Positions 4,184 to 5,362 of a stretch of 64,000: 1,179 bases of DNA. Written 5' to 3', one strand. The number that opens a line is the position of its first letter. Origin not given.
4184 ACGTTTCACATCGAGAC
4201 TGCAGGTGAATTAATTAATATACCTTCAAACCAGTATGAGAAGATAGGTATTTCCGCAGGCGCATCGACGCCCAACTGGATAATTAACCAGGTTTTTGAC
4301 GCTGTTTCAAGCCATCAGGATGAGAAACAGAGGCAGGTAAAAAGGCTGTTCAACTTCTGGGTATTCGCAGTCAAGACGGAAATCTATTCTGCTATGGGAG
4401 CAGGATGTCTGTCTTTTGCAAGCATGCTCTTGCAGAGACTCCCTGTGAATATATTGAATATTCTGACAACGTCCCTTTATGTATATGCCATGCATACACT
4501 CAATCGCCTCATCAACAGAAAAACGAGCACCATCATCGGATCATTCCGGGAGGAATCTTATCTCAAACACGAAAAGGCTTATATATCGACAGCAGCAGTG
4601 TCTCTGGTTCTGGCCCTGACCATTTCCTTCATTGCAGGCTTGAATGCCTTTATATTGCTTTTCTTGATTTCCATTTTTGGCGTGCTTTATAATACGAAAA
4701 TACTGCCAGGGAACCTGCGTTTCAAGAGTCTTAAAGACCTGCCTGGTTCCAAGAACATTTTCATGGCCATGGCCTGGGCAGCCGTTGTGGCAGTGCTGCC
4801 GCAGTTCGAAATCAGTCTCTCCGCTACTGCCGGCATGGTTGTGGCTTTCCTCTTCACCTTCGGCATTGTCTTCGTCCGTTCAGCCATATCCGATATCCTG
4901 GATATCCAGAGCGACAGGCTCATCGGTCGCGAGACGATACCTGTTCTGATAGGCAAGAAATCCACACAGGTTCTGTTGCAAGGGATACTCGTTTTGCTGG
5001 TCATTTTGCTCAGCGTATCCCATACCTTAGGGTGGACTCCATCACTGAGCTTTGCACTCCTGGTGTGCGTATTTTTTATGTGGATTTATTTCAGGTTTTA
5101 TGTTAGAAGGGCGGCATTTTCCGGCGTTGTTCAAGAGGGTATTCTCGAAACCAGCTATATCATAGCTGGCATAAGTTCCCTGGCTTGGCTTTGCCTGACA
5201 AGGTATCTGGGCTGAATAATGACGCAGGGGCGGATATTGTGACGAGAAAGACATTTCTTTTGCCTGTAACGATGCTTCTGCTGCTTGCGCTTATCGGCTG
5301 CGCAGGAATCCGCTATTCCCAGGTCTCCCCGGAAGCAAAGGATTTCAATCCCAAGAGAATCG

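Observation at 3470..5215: IspH fused in-frame to a 9-TM UbiA-superfamily-like membrane domain with a degenerate first Asp motif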

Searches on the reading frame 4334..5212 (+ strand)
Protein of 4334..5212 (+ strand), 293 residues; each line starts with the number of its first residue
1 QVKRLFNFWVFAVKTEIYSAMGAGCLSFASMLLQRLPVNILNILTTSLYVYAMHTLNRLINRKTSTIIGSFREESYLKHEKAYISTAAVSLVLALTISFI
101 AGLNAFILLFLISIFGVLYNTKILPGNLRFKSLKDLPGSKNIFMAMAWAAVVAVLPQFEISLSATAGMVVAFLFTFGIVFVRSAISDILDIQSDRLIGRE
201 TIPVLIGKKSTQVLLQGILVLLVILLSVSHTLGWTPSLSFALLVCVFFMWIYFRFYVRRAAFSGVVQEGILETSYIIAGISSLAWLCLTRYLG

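Call 3: search_protein_families(library=pfam, proteins=[window:4352-5212:+], max_evalue=1)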
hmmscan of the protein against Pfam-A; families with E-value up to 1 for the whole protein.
window:4352-5212:+ (287 aa): 1 family
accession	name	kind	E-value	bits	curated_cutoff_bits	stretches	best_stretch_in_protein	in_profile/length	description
PF01040.23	UbiA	-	2.3e-13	50.4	34.2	1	20-253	9-235/250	UbiA prenyltransferase family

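Call 4: search_protein_families(library=ncbifam, proteins=[window:4352-5212:+], max_evalue=1)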
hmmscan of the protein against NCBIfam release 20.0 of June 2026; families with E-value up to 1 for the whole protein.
window:4352-5212:+ (287 aa): 11 families
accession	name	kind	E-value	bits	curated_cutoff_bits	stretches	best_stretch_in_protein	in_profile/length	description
NF010117.0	PRK13591.1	equivalog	6.5e-19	68.1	238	1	14-241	41-257/307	prenyltransferase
NF009513.0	PRK12872.1-3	equivalog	3.4e-07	30.1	288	1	86-250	109-264/293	prenyltransferase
NF009521.0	PRK12882.1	equivalog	9.6e-07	28.3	296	1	91-229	92-230/280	geranylgeranylglycerol-phosphate geranylgeranyltransferase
NF009523.0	PRK12884.1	equivalog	1e-06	28.2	269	1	78-245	85-239/279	prenyltransferase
NF009512.0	PRK12872.1-1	equivalog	6.8e-05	22.6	278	1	143-226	153-240/303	geranylgeranylglycerol-phosphate geranylgeranyltransferase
NF009516.0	PRK12875.1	equivalog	0.00016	20.8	205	1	73-226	99-242/292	prenyltransferase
NF009522.0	PRK12883.1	equivalog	0.00022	20.8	353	1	82-254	78-246/279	geranylgeranylglycerol-phosphate geranylgeranyltransferase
NF004749.0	PRK06080.1-1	equivalog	0.0047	16.1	277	1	180-239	204-263/311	1,4-dihydroxy-2-naphthoate polyprenyltransferase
NF004751.0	PRK06080.1-3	equivalog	0.044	13.3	264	1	76-242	98-255/296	1,4-dihydroxy-2-naphthoate polyprenyltransferase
NF004752.0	PRK06080.1-4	subfamily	0.068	12.8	289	1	19-252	42-268/300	1,4-dihydroxy-2-naphthoate polyprenyltransferase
NF009511.0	PRK12871.1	equivalog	0.1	11.9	281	1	160-228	175-244/297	prenyltransferase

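Call 5: find_homologous_proteins(query=window:4334-5212:+, max_evalue=0.001)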
Query window:4334-5212:+ (293 aa): 101 proteins with E <= 0.001 among 5594 candidates.
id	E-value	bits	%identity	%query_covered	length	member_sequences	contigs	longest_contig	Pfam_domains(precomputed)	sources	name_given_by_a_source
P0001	2.5e-147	508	93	90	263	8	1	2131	PF01040.24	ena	-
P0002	7.8e-138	477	78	99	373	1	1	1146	PF01040.24,PF02401.24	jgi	jgi:4-hydroxybenzoate polyprenyltransferase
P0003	1.1e-133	463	75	99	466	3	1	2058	PF01040.24,PF02401.24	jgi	jgi:4-hydroxy-3-methylbut-2-enyl diphosphate reductase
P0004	5.3e-127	441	74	99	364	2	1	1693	PF01040.24,PF02401.24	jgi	jgi:4-hydroxybenzoate polyprenyltransferase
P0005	3.0e-125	435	73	97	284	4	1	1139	PF01040.24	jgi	jgi:4-hydroxy-3-methylbut-2-enyl diphosphate reductase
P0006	7.6e-125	434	73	97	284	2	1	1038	PF01040.24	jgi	jgi:4-hydroxy-3-methylbut-2-enyl diphosphate reductase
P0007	1.9e-120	420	67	99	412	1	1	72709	PF01040.24,PF02401.24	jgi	-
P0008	1.5e-110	387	64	98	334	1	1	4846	PF01040.24,PF02401.24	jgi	jgi:4-hydroxy-3-methylbut-2-enyl diphosphate reductase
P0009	5.4e-109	382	66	98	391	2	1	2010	PF01040.24,PF02401.24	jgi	jgi:4-hydroxy-3-methylbut-2-enyl diphosphate reductase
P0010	5.8e-109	382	65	99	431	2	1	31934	PF01040.24,PF02401.24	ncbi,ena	-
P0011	1.2e-108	381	72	87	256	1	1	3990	PF01040.24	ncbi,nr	ncbi:MAG: UbiA family prenyltransferase, partial [Deltaproteobacteria bacterium]|nr:UbiA family pren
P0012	1.4e-108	381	76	80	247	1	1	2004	PF01040.24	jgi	jgi:4-hydroxybenzoate polyprenyltransferase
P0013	1.6e-108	381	62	99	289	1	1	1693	PF01040.24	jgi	jgi:4-hydroxybenzoate polyprenyltransferase and related prenyltransferases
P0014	6.2e-108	379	71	88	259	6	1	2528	PF01040.24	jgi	jgi:4-hydroxy-3-methylbut-2-enyl diphosphate reductase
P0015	1.7e-106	374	62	98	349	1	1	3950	PF01040.24,PF02401.24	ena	-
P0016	2.5e-106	373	64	96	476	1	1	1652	PF01040.24,PF02401.24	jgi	jgi:4-hydroxy-3-methylbut-2-enyl diphosphate reductase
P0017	4.1e-104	366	59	99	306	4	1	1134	PF01040.24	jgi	jgi:4-hydroxybenzoate polyprenyltransferase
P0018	5.0e-104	366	67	89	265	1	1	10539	PF01040.24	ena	-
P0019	1.1e-102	361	62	97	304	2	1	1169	PF01040.24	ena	-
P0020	1.8e-101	357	62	97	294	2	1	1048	PF01040.24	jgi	jgi:4-hydroxy-3-methylbut-2-enyl diphosphate reductase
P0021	3.4e-100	353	57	98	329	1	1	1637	PF01040.24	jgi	jgi:4-hydroxybenzoate polyprenyltransferase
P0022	1.1e-98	348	71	82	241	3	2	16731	PF01040.24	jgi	jgi:4-hydroxybenzoate polyprenyltransferase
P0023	2.3e-98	347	57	96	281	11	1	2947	PF01040.24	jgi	jgi:4-hydroxy-3-methylbut-2-enyl diphosphate reductase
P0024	3.2e-98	347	93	60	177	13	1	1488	PF01040.24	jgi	jgi:4-hydroxy-3-methylbut-2-enyl diphosphate reductase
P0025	1.1e-95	338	58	95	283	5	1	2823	PF01040.24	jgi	jgi:4-hydroxy-3-methylbut-2-enyl diphosphate reductase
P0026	1.4e-95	338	56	97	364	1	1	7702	PF01040.24,PF02401.24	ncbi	ncbi:MAG: UbiA family prenyltransferase, partial [Deltaproteobacteria bacterium]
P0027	9.9e-95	335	57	94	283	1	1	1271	PF01040.24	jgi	-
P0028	1.1e-94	335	55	97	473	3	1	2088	PF01040.24,PF02401.24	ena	-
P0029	6.9e-94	333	64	85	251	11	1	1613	PF01040.24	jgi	jgi:4-hydroxy-3-methylbut-2-enyl diphosphate reductase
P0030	1.8e-93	331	55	96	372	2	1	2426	PF01040.24,PF02401.24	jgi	-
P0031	1.8e-93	331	56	98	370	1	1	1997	PF01040.24,PF02401.24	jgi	jgi:4-hydroxy-3-methylbut-2-enyl diphosphate reductase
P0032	7.5e-93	329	56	97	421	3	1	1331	PF01040.24,PF02401.24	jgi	jgi:4-hydroxy-3-methylbut-2-enyl diphosphate reductase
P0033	8.1e-93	329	54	97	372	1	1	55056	PF01040.24,PF02401.24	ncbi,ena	-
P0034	1.4e-92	328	54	97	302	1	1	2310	PF01040.24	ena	-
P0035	9.3e-92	326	74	70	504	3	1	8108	PF01040.24,PF02401.24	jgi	-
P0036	1.5e-91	325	55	97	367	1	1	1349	PF01040.24,PF02401.24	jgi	jgi:4-hydroxy-3-methylbut-2-enyl diphosphate reductase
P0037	1.1e-90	322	55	95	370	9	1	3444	PF01040.24,PF02401.24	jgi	jgi:4-hydroxy-3-methylbut-2-enyl diphosphate reductase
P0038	1.8e-90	321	62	89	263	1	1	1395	PF01040.24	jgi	jgi:4-hydroxy-3-methylbut-2-enyl diphosphate reductase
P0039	3.7e-90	320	55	95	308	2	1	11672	PF01040.24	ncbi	ncbi:MAG: UbiA family prenyltransferase, partial [Smithella sp.]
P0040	5.1e-90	320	55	95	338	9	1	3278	PF01040.24,PF02401.24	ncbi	ncbi:MAG: UbiA family prenyltransferase, partial [Smithella sp.]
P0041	4.2e-89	317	54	96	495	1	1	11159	PF01040.24,PF02401.24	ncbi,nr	ncbi:MAG TPA: 4-hydroxy-3-methylbut-2-enyl diphosphate reductase, partial [Syntrophaceae bacterium]|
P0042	9.5e-89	316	55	95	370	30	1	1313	PF01040.24,PF02401.24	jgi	jgi:4-hydroxy-3-methylbut-2-enyl diphosphate reductase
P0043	1.4e-88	315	60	89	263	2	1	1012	PF01040.24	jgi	jgi:4-hydroxybenzoate polyprenyltransferase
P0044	2.5e-88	314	57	89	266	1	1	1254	PF01040.24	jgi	-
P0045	3.5e-88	314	55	95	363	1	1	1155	PF01040.24,PF02401.24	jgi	jgi:4-hydroxybenzoate polyprenyltransferase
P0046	1.1e-86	309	61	82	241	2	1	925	PF01040.24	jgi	jgi:4-hydroxy-3-methylbut-2-enyl diphosphate reductase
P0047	2.6e-86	308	53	97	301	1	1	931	PF01040.24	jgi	jgi:4-hydroxy-3-methylbut-2-enyl diphosphate reductase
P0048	1.6e-83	299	62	78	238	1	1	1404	PF01040.24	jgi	jgi:4-hydroxybenzoate polyprenyltransferase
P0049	7.5e-83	296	52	97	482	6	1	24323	PF01040.24,PF02401.24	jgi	-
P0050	2.9e-82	294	78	62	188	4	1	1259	PF01040.24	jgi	jgi:4-hydroxy-3-methylbut-2-enyl diphosphate reductase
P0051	4.4e-82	294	50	96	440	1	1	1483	PF01040.24,PF02401.24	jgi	jgi:4-hydroxy-3-methylbut-2-enyl diphosphate reductase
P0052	3.2e-81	291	52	98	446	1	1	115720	PF01040.24,PF02401.24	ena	-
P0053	1.6e-80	289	47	100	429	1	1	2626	PF01040.24,PF02401.24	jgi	jgi:4-hydroxy-3-methylbut-2-enyl diphosphate reductase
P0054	7.0e-80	287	49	93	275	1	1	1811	PF01040.24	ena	-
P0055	1.6e-78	282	75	63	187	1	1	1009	PF01040.24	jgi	jgi:4-hydroxybenzoate polyprenyltransferase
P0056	1.8e-78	282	54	89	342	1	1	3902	PF01040.24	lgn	-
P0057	7.8e-77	277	50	99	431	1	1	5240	PF01040.24,PF02401.24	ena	-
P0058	6.8e-76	274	51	99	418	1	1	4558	PF01040.24,PF02401.24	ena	-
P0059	1.7e-75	272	49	99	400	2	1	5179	PF01040.24,PF02401.24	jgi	-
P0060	1.7e-75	272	49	97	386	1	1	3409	PF01040.24,PF02401.24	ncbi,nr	ncbi:MAG: UbiA family prenyltransferase, partial [Thermodesulfobacteriota bacterium]|nr:UbiA family 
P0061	6.3e-75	270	57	80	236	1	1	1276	PF01040.24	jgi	jgi:4-hydroxy-3-methylbut-2-enyl diphosphate reductase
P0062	1.2e-74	270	57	80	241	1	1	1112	PF01040.24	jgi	jgi:4-hydroxy-3-methylbut-2-enyl diphosphate reductase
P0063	4.3e-73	264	56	78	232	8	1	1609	PF01040.24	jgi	jgi:4-hydroxy-3-methylbut-2-enyl diphosphate reductase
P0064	9.4e-73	263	56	80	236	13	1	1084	PF01040.24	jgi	jgi:4-hydroxy-3-methylbut-2-enyl diphosphate reductase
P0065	2.6e-71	259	57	80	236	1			PF01040.24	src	-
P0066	3.2e-71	258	49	97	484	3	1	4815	PF01040.24,PF02401.24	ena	-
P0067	4.8e-71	258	72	59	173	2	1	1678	PF01040.24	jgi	-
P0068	5.2e-71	258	55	74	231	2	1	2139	PF01040.24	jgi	jgi:4-hydroxybenzoate polyprenyltransferase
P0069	1.7e-70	256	53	78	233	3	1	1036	PF01040.24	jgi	jgi:4-hydroxy-3-methylbut-2-enyl diphosphate reductase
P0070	3.5e-69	252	56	75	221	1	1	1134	PF01040.24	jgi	jgi:4-hydroxy-3-methylbut-2-enyl diphosphate reductase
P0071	2.8e-67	245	50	81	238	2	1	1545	PF01040.24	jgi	jgi:4-hydroxy-3-methylbut-2-enyl diphosphate reductase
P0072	1.8e-65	239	61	67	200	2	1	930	PF01040.24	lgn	-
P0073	5.0e-64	235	51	85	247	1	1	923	PF01040.24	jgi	-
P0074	1.0e-62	230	63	60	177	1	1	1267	PF01040.24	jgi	jgi:4-hydroxy-3-methylbut-2-enyl diphosphate reductase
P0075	2.2e-62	229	56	69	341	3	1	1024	PF01040.24,PF02401.24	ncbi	ncbi:MAG: hypothetical protein COX51_08390, partial [Syntrophobacteraceae bacterium CG23_combo_of_CG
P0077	3.8e-61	225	62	59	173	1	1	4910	PF01040.24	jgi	jgi:4-hydroxy-3-methylbut-2-enyl diphosphate reductase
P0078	2.9e-60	222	60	60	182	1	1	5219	PF01040.24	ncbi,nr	ncbi:MAG: UbiA family prenyltransferase, partial [Syntrophales bacterium]|nr:UbiA family prenyltrans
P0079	2.6e-59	219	57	59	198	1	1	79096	PF01040.24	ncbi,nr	ncbi:MAG: UbiA family prenyltransferase [Desulfobacterales bacterium]|nr:UbiA family prenyltransfera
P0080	1.1e-58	217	52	70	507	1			PF01040.24,PF02401.24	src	-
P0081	9.4e-58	214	60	62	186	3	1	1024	PF01040.24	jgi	jgi:1,4-dihydroxy-2-naphthoate octaprenyltransferase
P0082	1.9e-57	213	55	66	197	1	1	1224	PF01040.24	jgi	jgi:4-hydroxy-3-methylbut-2-enyl diphosphate reductase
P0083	3.5e-57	212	56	63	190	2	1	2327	PF01040.24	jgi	jgi:4-hydroxy-3-methylbut-2-enyl diphosphate reductase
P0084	1.5e-56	210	46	82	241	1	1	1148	PF01040.24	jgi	jgi:4-hydroxy-3-methylbut-2-enyl diphosphate reductase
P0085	1.5e-56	210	56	67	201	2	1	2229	PF01040.24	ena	-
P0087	8.9e-56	208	61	59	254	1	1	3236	PF01040.24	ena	-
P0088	3.9e-55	206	50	70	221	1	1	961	PF01040.24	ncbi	-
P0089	6.0e-55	205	54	61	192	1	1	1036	PF01040.24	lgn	-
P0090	1.8e-54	203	56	56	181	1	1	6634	PF01040.24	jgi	jgi:4-hydroxy-3-methylbut-2-enyl diphosphate reductase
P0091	2.8e-53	199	55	60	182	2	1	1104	PF01040.24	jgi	jgi:4-hydroxy-3-methylbut-2-enyl diphosphate reductase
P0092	2.4e-52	196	58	61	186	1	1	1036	PF01040.24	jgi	jgi:4-hydroxy-3-methylbut-2-enyl diphosphate reductase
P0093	6.1e-52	195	56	61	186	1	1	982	PF01040.24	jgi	-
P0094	1.5e-46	177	56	54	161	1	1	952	PF01040.24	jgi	jgi:4-hydroxy-3-methylbut-2-enyl diphosphate reductase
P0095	2.5e-43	167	53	53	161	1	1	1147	PF01040.24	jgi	jgi:4-hydroxybenzoate polyprenyltransferase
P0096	4.3e-43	166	49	63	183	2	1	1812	PF01040.24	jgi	-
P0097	1.3e-40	158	35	92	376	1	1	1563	PF01040.24,PF02401.24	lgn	-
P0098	2.0e-40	157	35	94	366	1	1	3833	PF01040.24,PF02401.24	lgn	-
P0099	7.5e-40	155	36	92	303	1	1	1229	PF01040.24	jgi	jgi:4-hydroxy-3-methylbut-2-enyl diphosphate reductase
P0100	1.1e-27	116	37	59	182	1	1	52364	PF01040.24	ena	-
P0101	2.9e-8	52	29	56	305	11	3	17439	PF01040.24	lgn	-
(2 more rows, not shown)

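Call 6: search_solved_structures(query=window:4334-5212:+, max_evalue=10, show_alignments=3)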
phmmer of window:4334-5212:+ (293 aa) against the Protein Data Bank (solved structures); distinct sequences matched with E-value up to 10: 0.

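Call 13: search_solved_structures(query=A1, max_evalue=10, show_alignments=4)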
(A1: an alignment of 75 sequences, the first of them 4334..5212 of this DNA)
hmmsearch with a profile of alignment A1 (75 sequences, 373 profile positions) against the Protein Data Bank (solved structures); distinct sequences matched with E-value up to 10: 12.
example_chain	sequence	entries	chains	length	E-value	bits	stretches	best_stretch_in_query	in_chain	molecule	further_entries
3dnf_A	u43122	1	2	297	5.2e-23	84.8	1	1-76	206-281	4-hydroxy-3-methylbut-2-enyl diphosphate reductase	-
4h4c_A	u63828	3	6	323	3.2e-15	59.2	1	1-75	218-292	4-hydroxy-3-methylbut-2-enyl diphosphate reductase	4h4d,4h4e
3urk_A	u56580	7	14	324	3.3e-15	59.2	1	1-75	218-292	4-hydroxy-3-methylbut-2-enyl diphosphate reductase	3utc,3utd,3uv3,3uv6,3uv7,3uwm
3ke8_A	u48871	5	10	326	3.3e-15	59.1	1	1-75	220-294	4-hydroxy-3-methylbut-2-enyl diphosphate reductase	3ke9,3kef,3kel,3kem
4eb3_A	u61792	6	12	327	3.3e-15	59.1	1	1-75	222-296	4-hydroxy-3-methylbut-2-enyl diphosphate reductase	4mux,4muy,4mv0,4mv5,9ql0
3szu_A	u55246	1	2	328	3.3e-15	59.1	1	1-75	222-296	4-hydroxy-3-methylbut-2-enyl diphosphate reductase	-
3f7t_A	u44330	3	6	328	3.3e-15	59.1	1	1-75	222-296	4-hydroxy-3-methylbut-2-enyl diphosphate reductase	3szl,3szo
3t0f_A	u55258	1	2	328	3.3e-15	59.1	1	1-75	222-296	4-hydroxy-3-methylbut-2-enyl diphosphate reductase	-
3t0g_A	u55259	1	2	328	3.3e-15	59.1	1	1-75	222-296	4-hydroxy-3-methylbut-2-enyl diphosphate reductase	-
3zgl_A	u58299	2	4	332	3.4e-15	59.1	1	1-75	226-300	4-HYDROXY-3-METHYLBUT-2-ENYL DIPHOSPHATE REDUCTASE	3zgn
4n7b_A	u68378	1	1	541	3.2e-06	29.6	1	3-75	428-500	LytB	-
1pvg_A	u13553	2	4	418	0.79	11.8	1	40-90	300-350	DNA topoisomerase II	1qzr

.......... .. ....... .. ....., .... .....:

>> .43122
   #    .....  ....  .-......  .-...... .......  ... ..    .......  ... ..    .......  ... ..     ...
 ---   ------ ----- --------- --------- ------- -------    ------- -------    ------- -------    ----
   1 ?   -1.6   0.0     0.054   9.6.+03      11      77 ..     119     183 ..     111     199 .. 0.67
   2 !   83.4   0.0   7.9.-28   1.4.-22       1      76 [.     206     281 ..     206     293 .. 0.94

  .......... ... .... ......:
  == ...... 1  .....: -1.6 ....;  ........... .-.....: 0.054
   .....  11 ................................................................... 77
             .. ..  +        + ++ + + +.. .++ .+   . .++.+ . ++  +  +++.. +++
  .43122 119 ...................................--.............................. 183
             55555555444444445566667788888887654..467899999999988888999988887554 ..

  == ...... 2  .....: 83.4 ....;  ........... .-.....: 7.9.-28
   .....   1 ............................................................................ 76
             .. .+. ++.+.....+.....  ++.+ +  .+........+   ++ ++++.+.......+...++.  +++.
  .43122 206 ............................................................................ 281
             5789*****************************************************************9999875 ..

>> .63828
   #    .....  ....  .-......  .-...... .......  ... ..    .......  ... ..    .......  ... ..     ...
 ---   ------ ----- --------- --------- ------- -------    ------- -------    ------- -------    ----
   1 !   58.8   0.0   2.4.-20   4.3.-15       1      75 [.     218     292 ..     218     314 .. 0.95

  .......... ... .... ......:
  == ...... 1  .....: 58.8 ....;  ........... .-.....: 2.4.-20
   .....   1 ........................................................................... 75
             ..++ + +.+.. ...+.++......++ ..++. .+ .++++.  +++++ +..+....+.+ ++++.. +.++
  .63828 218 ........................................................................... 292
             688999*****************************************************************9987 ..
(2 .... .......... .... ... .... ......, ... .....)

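Call 15: find_related_loci(query=window:4334-5212:+, collection=genome_contigs, flank=10000)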
Query window:4334-5212:+ (293 aa) in genome_contigs; peptide patterns used: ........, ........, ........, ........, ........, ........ (x = any residue, [..] = any of these).
251 stretches matched a pattern; 53 encode a relative of the query (tblastn E <= 1e-3); 53 distinct loci.
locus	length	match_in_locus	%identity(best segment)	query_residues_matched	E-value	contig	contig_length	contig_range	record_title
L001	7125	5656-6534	93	1-293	1e-174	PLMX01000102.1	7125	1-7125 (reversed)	MAG: Syntrophaceae bacterium isolate fen_1164 73.20120800_E2X.21_contig_48499, whole genome shotgun sequence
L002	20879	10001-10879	94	1-293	5e-168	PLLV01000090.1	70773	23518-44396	MAG: Syntrophaceae bacterium isolate fen_1168 73.20120800_E3S.49_contig_7963, whole genome shotgun sequence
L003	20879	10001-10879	92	1-293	2e-166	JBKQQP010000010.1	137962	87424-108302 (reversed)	MAG: Syntrophales bacterium isolate MGr2D2E2F__bin_107 MGr2D2E2F_000000042775, whole genome shotgun sequence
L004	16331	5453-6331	93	1-293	2e-165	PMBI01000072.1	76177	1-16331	MAG: Syntrophaceae bacterium isolate fen_1145 73.20120700_E3M.73_contig_7388, whole genome shotgun sequence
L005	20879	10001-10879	89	1-293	3e-165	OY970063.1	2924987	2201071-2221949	MAG: uncultured delta proteobacterium isolate MFD10007.bin.1.119 genome assembly, chromosome: 1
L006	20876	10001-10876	93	1-292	1e-164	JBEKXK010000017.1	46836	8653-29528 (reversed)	MAG: Syntrophales bacterium isolate SPRUCE 64 SPRUCE_64_17, whole genome shotgun sequence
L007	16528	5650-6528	90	1-293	2e-158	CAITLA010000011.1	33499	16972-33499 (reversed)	MAG: uncultured Syntrophaceae bacterium isolate AM-sed-core3-D1_bin-194 genome assembly, contig: bin-194:011/313, whole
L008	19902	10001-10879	86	1-293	5e-152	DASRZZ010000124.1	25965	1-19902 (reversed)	MAG TPA_asm: Syntrophales bacterium isolate SMAG_U15336 k141_1835558, whole genome shotgun sequence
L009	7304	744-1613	77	1-290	2e-134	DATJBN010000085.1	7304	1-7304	MAG TPA_asm: Syntrophales bacterium isolate SMAG_U15355 k141_952318, whole genome shotgun sequence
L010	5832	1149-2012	75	1-288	3e-129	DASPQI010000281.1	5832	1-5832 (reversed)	MAG TPA_asm: Syntrophales bacterium isolate SMAG_U12195 k141_3009158, whole genome shotgun sequence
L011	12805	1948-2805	59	3-288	8e-110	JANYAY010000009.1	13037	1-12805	MAG: Deltaproteobacteria bacterium isolate GL140_5_metabat_391 GL140_5_k141_1401999, whole genome shotgun sequence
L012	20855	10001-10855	59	1-285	2e-106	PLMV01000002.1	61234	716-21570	MAG: Syntrophaceae bacterium isolate fen_1165 73.20120800_E2X.4_contig_1545, whole genome shotgun sequence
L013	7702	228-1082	56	1-285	8e-100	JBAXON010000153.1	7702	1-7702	MAG: Deltaproteobacteria bacterium isolate ELA506 MAG506_153, whole genome shotgun sequence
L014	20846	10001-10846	54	5-286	1e-99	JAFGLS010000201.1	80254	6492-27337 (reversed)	MAG: Syntrophaceae bacterium isolate Zod_Metabat.41 k87_11320291, whole genome shotgun sequence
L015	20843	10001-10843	56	5-285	1e-98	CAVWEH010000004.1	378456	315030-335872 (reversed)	MAG: uncultured delta proteobacterium isolate MFD01299.bin.1.95 genome assembly, contig: contig_42601, whole genome shot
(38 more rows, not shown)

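Call 20: predict_structure(alignment_id=A1)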
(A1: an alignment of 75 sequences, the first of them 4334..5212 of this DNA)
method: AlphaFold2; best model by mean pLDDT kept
length: 293 residues; sequences in the alignment: 75
mean_pLDDT: 92.6   pTM: 0.91
mean pLDDT of the five models: 92.6, 92.2, 91.9, 90.6, 90.1
residues with pLDDT >= 90: 224; 70-90: 57; 50-70: 12; < 50: 0
segments of 3 or more residues with pLDDT < 50: none
pLDDT, mean of each block of 10 residues (from residue 1): 95 96 98 98 98 93 65 85 97 98 97 94 86 88 97 97 97 98 92 68 89 97 98 98 98 86 90 97 97 84
secondary structure, 60 per line:
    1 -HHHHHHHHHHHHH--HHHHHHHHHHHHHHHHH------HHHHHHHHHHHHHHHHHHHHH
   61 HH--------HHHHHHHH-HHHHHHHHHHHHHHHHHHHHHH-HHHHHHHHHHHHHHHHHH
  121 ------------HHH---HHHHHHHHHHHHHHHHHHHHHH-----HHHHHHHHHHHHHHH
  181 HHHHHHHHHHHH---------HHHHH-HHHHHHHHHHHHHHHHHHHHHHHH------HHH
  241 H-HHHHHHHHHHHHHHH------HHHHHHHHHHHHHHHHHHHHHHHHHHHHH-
elements in order: H2-14 H17-33 H40-62 H71-78 H80-101 H103-120 H139-160 H166-192 H202-206 H208-231 H238-241 H243-257 H264-292
